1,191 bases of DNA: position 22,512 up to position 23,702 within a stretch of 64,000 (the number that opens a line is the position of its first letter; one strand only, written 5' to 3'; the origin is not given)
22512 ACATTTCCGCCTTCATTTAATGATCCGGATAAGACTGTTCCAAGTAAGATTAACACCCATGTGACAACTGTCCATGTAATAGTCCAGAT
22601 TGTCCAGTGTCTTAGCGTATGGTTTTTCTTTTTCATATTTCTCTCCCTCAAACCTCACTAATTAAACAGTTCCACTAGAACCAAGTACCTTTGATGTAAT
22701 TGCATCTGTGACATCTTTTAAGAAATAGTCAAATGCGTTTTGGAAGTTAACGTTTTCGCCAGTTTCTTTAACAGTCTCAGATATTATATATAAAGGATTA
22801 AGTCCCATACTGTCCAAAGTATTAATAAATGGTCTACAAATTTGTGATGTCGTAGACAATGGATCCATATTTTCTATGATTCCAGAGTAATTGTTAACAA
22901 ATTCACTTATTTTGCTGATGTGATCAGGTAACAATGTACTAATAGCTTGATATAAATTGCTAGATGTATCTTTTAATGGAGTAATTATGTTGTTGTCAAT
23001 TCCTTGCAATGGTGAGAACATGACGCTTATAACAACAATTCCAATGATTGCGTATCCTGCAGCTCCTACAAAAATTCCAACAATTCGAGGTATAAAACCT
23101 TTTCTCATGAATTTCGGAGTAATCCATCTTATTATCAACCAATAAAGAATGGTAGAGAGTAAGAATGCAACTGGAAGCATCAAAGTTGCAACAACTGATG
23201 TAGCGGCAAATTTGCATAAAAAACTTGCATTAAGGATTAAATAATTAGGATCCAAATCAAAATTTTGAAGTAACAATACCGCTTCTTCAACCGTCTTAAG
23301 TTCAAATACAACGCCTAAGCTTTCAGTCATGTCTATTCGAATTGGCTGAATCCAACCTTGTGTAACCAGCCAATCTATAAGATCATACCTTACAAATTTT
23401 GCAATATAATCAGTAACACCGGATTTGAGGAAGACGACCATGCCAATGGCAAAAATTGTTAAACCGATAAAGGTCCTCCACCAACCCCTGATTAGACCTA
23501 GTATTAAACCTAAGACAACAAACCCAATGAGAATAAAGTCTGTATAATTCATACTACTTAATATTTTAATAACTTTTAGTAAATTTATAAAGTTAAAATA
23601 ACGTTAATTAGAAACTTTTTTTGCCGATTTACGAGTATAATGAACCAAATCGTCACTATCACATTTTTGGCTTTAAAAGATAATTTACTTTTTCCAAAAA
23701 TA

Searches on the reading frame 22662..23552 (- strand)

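Call 15: search_protein_families(library=pfam, proteins=[window:22662-23552:-], max_evalue=0.1)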
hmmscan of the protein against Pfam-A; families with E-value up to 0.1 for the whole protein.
window:22662-23552:- (296 aa): 2 families
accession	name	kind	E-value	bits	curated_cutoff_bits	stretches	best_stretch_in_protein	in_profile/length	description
PF02674.22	Colicin_V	-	0.00089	19.7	29.3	1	5-43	2-40/144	Colicin V production protein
PF09678.15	Caa3_CtaG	-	0.0035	17.2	27.7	1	105-176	114-185/237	Cytochrome c oxidase caa3 assembly factor (Caa3_CtaG)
